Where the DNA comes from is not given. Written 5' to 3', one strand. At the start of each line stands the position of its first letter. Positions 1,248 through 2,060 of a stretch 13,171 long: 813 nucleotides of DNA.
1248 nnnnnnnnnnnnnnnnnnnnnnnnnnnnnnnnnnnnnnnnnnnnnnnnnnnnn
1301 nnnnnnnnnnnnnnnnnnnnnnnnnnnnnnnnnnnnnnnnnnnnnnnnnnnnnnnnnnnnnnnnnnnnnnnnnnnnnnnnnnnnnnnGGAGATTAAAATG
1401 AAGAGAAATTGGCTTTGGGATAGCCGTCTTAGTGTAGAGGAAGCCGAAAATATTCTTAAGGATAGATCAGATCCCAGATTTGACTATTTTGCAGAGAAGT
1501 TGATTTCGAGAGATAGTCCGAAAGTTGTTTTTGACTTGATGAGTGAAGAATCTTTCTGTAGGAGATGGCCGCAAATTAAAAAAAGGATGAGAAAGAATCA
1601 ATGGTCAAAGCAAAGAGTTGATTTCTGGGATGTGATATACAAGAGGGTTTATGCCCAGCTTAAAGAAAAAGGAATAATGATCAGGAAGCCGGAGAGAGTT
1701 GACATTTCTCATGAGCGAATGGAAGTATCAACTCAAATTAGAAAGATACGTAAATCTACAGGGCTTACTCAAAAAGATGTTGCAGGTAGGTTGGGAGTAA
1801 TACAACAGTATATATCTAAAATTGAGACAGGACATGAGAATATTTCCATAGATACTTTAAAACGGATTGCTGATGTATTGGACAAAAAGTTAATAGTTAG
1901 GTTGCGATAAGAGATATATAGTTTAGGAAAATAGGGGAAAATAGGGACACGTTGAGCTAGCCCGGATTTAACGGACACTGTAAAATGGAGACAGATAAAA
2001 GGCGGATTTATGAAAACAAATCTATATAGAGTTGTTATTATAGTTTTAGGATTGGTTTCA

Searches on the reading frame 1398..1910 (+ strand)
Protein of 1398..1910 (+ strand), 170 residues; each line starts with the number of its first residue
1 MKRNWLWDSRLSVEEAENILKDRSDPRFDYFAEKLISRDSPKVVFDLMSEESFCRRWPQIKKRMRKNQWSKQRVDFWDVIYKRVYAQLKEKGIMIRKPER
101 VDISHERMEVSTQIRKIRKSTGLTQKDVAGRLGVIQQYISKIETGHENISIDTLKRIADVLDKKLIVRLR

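Call 3: search_protein_families(library=pfam, proteins=[window:1398-1910:+], max_evalue=1)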
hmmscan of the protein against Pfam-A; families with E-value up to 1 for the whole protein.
window:1398-1910:+ (170 aa): 11 families
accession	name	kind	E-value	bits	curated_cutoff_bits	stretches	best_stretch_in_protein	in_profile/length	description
PF01381.28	HTH_3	-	3.6e-15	56.2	23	1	114-165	1-52/55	Helix-turn-helix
PF13560.12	HTH_31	-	6.9e-10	39.5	27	1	112-161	4-54/64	Helix-turn-helix domain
PF12844.13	HTH_19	-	3.2e-08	33.8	30.2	1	114-158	4-48/64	Helix-turn-helix domain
PF13744.12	HTH_37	-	1.3e-05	25.3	27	1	102-168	11-78/80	Helix-turn-helix domain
PF13443.12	HTH_26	-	8.5e-05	23.2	22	1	114-162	2-51/63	Cro/C1-type HTH DNA-binding domain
PF13413.12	HTH_25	-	0.001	19.2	24.6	1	114-146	2-34/62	Helix-turn-helix domain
PF17762.8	HTH_ParB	-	0.017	15.7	22.6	1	107-140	5-38/102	ParB HTH domain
PF04545.22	Sigma70_r4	-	0.022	14.7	24.1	1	120-144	18-42/50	Sigma-70, region 4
PF15731.11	MqsA_antitoxin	-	0.04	14.5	30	1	109-163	69-122/131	Antitoxin component of bacterial toxin-antitoxin system, MqsA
PF22495.2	HTH_92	-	0.074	12.8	27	1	115-147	1-33/45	RsaL-like HTH domain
PF13012.11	MitMem_reg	-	0.11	12.8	26.6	1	106-161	19-70/113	Maintenance of mitochondrial structure and function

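Call 4: search_protein_families(library=ncbifam, proteins=[window:1398-1910:+], max_evalue=1)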
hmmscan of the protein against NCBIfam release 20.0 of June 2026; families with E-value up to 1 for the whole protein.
window:1398-1910:+ (170 aa): 26 families (the best 25 are shown)
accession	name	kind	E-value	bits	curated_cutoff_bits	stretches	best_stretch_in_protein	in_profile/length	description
TIGR03070.1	couple_hipB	subfamily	2.8e-13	49.6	71.65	1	110-162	3-55/58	type II toxin-antitoxin system Y4mF family antitoxin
NF006015.0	PRK08154.1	subfamily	6.1e-11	42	204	1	108-165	29-86/314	anaerobic benzoate catabolism transcriptional regulator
NF041951.1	phage_RstR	subfamily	3.1e-10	40.3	80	1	108-161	1-54/108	RstR family transcriptional repressor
TIGR02612.1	mob_myst_A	hypoth_equivalog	5.7e-08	32.8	122.6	1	111-166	27-84/150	mobile mystery protein A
NF047948.1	male_kill_WMK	equivalog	8.2e-08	32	300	1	107-162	3-58/300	WO male-killing family protein Wmk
TIGR03830.1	CxxCG_CxxCG_HTH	subfamily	1.1e-06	28.4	61.8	1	109-151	65-107/127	type II TA system antitoxin MqsA family protein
NF046032.1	TransRegSlrRBacil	equivalog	2.1e-05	24.7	250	1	113-164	5-57/149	HTH-type transcriptional regulator SlrR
NF007271.0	PRK09726.1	equivalog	2.3e-05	24.3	79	1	110-163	13-66/88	type II toxin-antitoxin system antitoxin HipB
TIGR00270.2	TIGR00270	equivalog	2.5e-05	24.2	110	1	108-167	74-133/159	multiprotein bridging factor aMBF1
NF007408.0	PRK09943.1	equivalog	6.6e-05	22.5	211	1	105-162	3-60/185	HTH-type transcriptional regulator PuuR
NF010465.0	PRK13890.1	equivalog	9.8e-05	22.4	96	1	112-166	8-62/121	conjugal transfer protein TrbA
NF003162.0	PRK04140.1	equivalog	0.00013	21.1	263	1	112-167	129-184/317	transcriptional regulator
NF038310.1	lysogeny_AimR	equivalog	0.00054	19.1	70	1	114-164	1-51/365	AimR family lysis-lysogeny pheromone receptor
NF038139.1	Reg_Aceta_RamB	equivalog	0.00054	18.7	700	1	110-162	3-55/465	acetate metabolism transcriptional regulator RamB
TIGR01808.1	CM_M_hiGC-arch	equivalog_domain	0.0011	19.1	52.15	1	102-147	18-62/74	chorismate mutase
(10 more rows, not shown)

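Call 5: search_protein_families(library=padloc, proteins=[window:1398-1910:+], max_evalue=1)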
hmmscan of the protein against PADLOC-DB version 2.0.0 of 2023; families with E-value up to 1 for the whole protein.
window:1398-1910:+ (170 aa): 23 families
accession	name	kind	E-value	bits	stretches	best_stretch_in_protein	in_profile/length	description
PDLC02926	HTH_VI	-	8e-14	49.7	1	111-162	3-54/92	-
PDLC03665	Control_protein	-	1.6e-10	39.1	1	106-161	5-61/77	control protein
PDLC04760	PDC-M64C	-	5.1e-10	37.6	1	104-166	21-83/93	-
PDLC04762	PDC-M64C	-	2.1e-09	35.3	1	100-166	21-84/97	-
PDLC04142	capH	-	4.9e-09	35.2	1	112-166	9-63/103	capH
PDLC03952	RmrA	-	5.3e-08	30.1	1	103-163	16-76/395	-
PDLC04775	PDC-M69A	-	5.9e-08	31.2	1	109-162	7-60/113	-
PDLC03953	RmrA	-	4.5e-07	27.4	1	111-162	7-58/373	-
PDLC03947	RmrA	-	7.1e-07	26.4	1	105-162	7-64/383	-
PDLC03668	Control_protein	-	1e-06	27.2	1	109-162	8-61/79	control protein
PDLC04759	PDC-M64B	-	1.1e-06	26.8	1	97-167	14-84/135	-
PDLC03954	RmrA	-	1.6e-06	25.3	1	111-162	12-63/380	-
PDLC04758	PDC-M64B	-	1.7e-06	26.5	1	105-166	26-87/123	-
PDLC03943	RmrA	-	2.7e-06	24.7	1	112-162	5-55/370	-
PDLC03949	RmrA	-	1.3e-05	22.2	1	112-162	5-55/363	-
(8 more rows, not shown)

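Call 6: find_homologous_proteins(query=window:1398-1910:+)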
Query window:1398-1910:+ (170 aa): 178 proteins with E <= 0.001 among 223 candidates; the best 120 are listed.
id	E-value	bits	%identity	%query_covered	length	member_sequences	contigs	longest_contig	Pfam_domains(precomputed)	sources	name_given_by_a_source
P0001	9.3e-99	346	95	100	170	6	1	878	PF13744.13,PF12844.14,PF01381.29,PF13560.13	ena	-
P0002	2.0e-62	228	62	99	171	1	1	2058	PF13744.13,PF12844.14,PF01381.29,PF13560.13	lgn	-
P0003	1.7e-60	222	62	100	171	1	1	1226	PF13744.13,PF12844.14,PF01381.29,PF13560.13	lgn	-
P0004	1.8e-60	222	60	100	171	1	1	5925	PF13744.13,PF12844.14,PF01381.29,PF13560.13,PF13443.13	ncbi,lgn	-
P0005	5.1e-60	220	60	100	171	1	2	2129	PF13744.13,PF12844.14,PF01381.29,PF13560.13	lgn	-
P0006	5.9e-60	220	61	100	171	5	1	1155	PF12844.14,PF01381.29,PF13560.13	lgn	-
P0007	8.2e-60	219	60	99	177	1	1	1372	PF13744.13,PF12844.14,PF01381.29,PF13560.13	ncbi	-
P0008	1.2e-59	219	59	99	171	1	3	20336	PF13744.13,PF12844.14,PF01381.29,PF13560.13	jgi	-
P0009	1.3e-59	219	59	99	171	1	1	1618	PF13744.13,PF12844.14,PF01381.29,PF13560.13,PF13443.13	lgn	-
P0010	2.1e-59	218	60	100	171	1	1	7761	PF13744.13,PF12844.14,PF01381.29,PF13560.13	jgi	-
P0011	3.3e-59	217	59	100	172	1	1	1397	PF12844.14,PF01381.29,PF13560.13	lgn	-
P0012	4.2e-59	217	60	100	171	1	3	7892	PF13744.13,PF12844.14,PF01381.29,PF13560.13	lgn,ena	-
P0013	9.3e-59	216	60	100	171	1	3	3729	PF13744.13,PF12844.14,PF01381.29,PF13560.13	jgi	-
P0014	1.3e-58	216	58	100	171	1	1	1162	PF13744.13,PF12844.14,PF01381.29,PF13560.13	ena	-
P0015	2.1e-58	215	58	99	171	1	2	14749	PF13744.13,PF12844.14,PF01381.29,PF13560.13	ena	-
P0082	2.8e-55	205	54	100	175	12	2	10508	PF13744.13,PF12844.14,PF01381.29,PF13560.13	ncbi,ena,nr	ncbi:MAG: helix-turn-helix transcriptional regulator [Actinobacteria bacterium]|nr:helix-turn-helix 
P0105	1.9e-54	202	56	100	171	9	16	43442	PF12844.14,PF01381.29,PF13560.13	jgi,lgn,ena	-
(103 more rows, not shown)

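Call 12: find_encoding_contigs(protein=P0105, flank=5000, max_places=5)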
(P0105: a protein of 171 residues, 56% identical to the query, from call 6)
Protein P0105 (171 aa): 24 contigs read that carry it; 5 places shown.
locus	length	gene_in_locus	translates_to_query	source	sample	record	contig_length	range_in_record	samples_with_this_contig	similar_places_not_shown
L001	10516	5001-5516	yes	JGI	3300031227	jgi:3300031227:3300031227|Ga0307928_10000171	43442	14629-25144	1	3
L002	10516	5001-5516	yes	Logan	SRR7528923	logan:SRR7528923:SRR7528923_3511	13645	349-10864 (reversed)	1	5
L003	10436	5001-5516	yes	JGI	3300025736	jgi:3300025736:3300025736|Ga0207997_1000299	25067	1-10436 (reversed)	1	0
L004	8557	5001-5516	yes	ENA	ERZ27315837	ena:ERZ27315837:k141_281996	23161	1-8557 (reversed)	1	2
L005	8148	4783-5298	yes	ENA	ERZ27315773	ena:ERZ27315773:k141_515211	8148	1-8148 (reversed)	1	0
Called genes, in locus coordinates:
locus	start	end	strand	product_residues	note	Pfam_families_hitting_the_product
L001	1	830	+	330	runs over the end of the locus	-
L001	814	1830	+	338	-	-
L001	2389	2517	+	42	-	-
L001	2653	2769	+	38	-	-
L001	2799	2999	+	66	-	-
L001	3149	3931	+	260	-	PF14082:SduA_C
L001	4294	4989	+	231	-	PF08843:AbiEii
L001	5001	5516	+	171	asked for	PF12844:HTH_19, PF13560:HTH_31, PF01381:HTH_3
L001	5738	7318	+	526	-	PF22483:Mu-transpos_C_2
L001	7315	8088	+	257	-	PF01695:IstB_IS21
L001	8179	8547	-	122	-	PF00356:LacI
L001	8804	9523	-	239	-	PF20582:UPF0758_N, PF04002:RadC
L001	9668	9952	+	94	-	PF02604:PhdYeFM_antitox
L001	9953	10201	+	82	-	PF05016:ParE_toxin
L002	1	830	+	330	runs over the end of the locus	-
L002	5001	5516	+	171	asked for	PF12844:HTH_19, PF13560:HTH_31, PF01381:HTH_3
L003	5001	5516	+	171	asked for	PF12844:HTH_19, PF13560:HTH_31, PF01381:HTH_3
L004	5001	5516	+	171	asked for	PF12844:HTH_19, PF13560:HTH_31, PF01381:HTH_3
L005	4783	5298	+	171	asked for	PF12844:HTH_19, PF13560:HTH_31, PF01381:HTH_3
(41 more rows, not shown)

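Call 13: find_encoding_contigs(protein=P0082, flank=5000, max_places=3)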
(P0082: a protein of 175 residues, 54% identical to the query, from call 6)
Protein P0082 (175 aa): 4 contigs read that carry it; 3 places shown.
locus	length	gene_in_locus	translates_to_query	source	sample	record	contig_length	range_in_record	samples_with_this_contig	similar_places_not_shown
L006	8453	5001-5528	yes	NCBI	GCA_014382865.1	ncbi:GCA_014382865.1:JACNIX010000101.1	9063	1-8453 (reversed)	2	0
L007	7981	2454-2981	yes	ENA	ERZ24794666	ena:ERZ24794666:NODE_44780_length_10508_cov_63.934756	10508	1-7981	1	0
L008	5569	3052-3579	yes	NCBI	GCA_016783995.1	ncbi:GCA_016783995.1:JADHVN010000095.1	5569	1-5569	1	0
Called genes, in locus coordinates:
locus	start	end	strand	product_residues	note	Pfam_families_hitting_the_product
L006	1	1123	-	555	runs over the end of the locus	PF01609:DDE_Tnp_1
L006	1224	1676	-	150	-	PF04519:Bactofilin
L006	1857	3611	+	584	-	PF09587:PGA_cap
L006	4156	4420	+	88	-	PF08843:AbiEii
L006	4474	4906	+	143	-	-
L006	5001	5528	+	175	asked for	PF13744:HTH_37 (weak), PF13560:HTH_31 (weak), PF01381:HTH_3, PF12844:HTH_19 (weak)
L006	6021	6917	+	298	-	PF02645:DegV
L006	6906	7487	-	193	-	PF01871:AMMECR1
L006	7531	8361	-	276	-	PF01875:Memo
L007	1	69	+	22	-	?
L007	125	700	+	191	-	PF00239:Resolvase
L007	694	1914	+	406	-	PF12323:HTH_OrfB_IS605, PF01385:OrfB_IS605, PF07282:Cas12f1-like_TNB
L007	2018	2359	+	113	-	-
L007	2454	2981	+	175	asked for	PF13744:HTH_37 (weak), PF13560:HTH_31 (weak), PF01381:HTH_3, PF12844:HTH_19 (weak)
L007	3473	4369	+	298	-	PF02645:DegV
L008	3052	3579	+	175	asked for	PF13744:HTH_37 (weak), PF13560:HTH_31 (weak), PF01381:HTH_3, PF12844:HTH_19 (weak)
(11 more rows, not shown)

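Call 25: predict_structure(alignment_id=A1)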
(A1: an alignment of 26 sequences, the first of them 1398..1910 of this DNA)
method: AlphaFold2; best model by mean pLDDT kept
length: 170 residues; sequences in the alignment: 26
mean_pLDDT: 84.8   pTM: 0.51
mean pLDDT of the five models: 84.8, 84.0, 82.2, 69.8, 65.6
residues with pLDDT >= 90: 61; 70-90: 92; 50-70: 15; < 50: 2
segments of 3 or more residues with pLDDT < 50: none
pLDDT, mean of each block of 10 residues (from residue 1): 61 82 82 85 87 87 75 87 90 70 85 94 93 91 89 93 88
secondary structure, 60 per line:
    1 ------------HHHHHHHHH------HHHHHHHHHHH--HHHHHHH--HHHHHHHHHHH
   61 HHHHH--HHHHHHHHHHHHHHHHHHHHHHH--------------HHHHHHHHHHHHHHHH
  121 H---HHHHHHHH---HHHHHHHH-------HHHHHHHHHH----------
elements in order: H13-21 H28-38 H41-47 H50-65 H68-90 H105-121 H125-132 H136-143 H151-160

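Call 74: search_protein_families(library=pfam, alignment_id=A5, max_evalue=10)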
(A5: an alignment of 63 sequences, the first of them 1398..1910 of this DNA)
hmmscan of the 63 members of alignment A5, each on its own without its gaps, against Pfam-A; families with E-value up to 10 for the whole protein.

A. member 1, window:1398-1910:+ (170 aa): 11 families
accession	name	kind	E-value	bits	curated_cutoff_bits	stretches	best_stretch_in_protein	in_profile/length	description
PF01381.28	HTH_3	-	3.6e-15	56.2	23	1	114-165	1-52/55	Helix-turn-helix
PF13560.12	HTH_31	-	6.9e-10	39.5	27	1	112-161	4-54/64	Helix-turn-helix domain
PF12844.13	HTH_19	-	3.2e-08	33.8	30.2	1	114-158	4-48/64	Helix-turn-helix domain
PF13744.12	HTH_37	-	1.3e-05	25.3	27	1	102-168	11-78/80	Helix-turn-helix domain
PF13443.12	HTH_26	-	8.5e-05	23.2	22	1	114-162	2-51/63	Cro/C1-type HTH DNA-binding domain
PF13413.12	HTH_25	-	0.001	19.2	24.6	1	114-146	2-34/62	Helix-turn-helix domain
PF17762.8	HTH_ParB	-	0.017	15.7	22.6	1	107-140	5-38/102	ParB HTH domain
PF04545.22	Sigma70_r4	-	0.022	14.7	24.1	1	120-144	18-42/50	Sigma-70, region 4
PF15731.11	MqsA_antitoxin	-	0.04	14.5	30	1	109-163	69-122/131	Antitoxin component of bacterial toxin-antitoxin system, MqsA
PF22495.2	HTH_92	-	0.074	12.8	27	1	115-147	1-33/45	RsaL-like HTH domain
PF13012.11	MitMem_reg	-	0.11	12.8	26.6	1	106-161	19-70/113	Maintenance of mitochondrial structure and function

B. families by the number of members that match (of 63 scanned): 120 families (the first 25 are shown)
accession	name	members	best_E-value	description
PF01381.28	HTH_3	60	5.6e-18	Helix-turn-helix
PF13560.12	HTH_31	60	4.4e-13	Helix-turn-helix domain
PF12844.13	HTH_19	58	6.4e-10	Helix-turn-helix domain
PF13443.12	HTH_26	58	8.2e-09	Cro/C1-type HTH DNA-binding domain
PF13744.12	HTH_37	55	2e-10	Helix-turn-helix domain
PF13413.12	HTH_25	50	8.7e-06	Helix-turn-helix domain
PF04545.22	Sigma70_r4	30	9.3e-06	Sigma-70, region 4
PF22495.2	HTH_92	21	0.00078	RsaL-like HTH domain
PF12802.13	MarR_2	21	0.0023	MarR family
PF17762.8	HTH_ParB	16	0.00048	ParB HTH domain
PF15731.11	MqsA_antitoxin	14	0.00034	Antitoxin component of bacterial toxin-antitoxin system, MqsA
PF13412.12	HTH_24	14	0.00095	Winged helix-turn-helix DNA-binding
PF13545.12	HTH_Crp_2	11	0.0027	Crp-like helix-turn-helix domain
PF01047.28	MarR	11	0.0054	MarR family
PF08279.18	HTH_11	9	0.0083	HTH domain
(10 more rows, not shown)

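Call 101: fold_search(model_id=the predicted structure, library=pdb)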
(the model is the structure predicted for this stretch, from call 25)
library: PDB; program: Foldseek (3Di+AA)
matches with E <= 10: 520; with E <= 0.001: 0
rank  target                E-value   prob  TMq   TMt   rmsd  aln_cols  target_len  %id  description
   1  2b5a_B                1.8e-03  1.00  0.35  0.78   2.6        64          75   28  C.BclI, Control Element of the BclI Restriction-Modification System (released 2006-01-03)
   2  2b5a_C                2.1e-03  1.00  0.35  0.77   2.4        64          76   28  C.BclI, Control Element of the BclI Restriction-Modification System (released 2006-01-03)
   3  2b5a_A                2.2e-03  1.00  0.36  0.77   2.4        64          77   28  C.BclI, Control Element of the BclI Restriction-Modification System (released 2006-01-03)
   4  1y7y_B                3.9e-03  1.00  0.35  0.87   1.0        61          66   24  High-resolution crystal structure of the restriction-modification controller protein C.AhdI from Aeromonas hydrophila (released 2005-02-22)
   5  8ezt_B                4.3e-03  1.00  0.35  0.75   2.4        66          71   30  Crystal structure of HipB(Lp) from Legionella pneumophila (released 2023-09-27)
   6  1y7y_A                4.5e-03  1.00  0.34  0.81   1.0        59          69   25  High-resolution crystal structure of the restriction-modification controller protein C.AhdI from Aeromonas hydrophila (released 2005-02-22)
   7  8ezt_A                4.5e-03  1.00  0.33  0.74   2.0        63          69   32  Crystal structure of HipB(Lp) from Legionella pneumophila (released 2023-09-27)
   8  3f52_E                4.8e-03  1.00  0.36  0.76   2.7        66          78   21  Crystal structure of the clp gene regulator ClgR from C. glutamicum (released 2008-11-18)
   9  3g5g_D                5.3e-03  1.00  0.35  0.75   1.0        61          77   36  Crystal Structure of the Wild-Type Restriction-Modification Controller Protein C.Esp1396I (released 2009-08-25)
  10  3g5g_M                5.3e-03  1.00  0.36  0.76   1.1        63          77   35  Crystal Structure of the Wild-Type Restriction-Modification Controller Protein C.Esp1396I (released 2009-08-25)
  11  4i6u_A                5.5e-03  1.00  0.36  0.74   1.2        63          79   33  Crystal Structure of a Y37F mutant of the Restriction-Modification Controller Protein C.Esp1396I (released 2013-11-13)
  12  4i6t_A                5.8e-03  1.00  0.35  0.78   0.9        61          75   36  Crystal Structure of a T36A mutant of the Restriction-Modification Controller Protein C.Esp1396I (released 2013-11-13)
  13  3g5g_B                5.8e-03  1.00  0.35  0.74   1.0        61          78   36  Crystal Structure of the Wild-Type Restriction-Modification Controller Protein C.Esp1396I (released 2009-08-25)
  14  3clc_B                5.8e-03  1.00  0.35  0.74   1.1        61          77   36  Crystal Structure of the Restriction-Modification Controller Protein C.Esp1396I Tetramer in Complex with its Natural 3 (released 2008-07-29)
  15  3clc_A                6.4e-03  1.00  0.35  0.75   1.1        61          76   36  Crystal Structure of the Restriction-Modification Controller Protein C.Esp1396I Tetramer in Complex with its Natural 3 (released 2008-07-29)
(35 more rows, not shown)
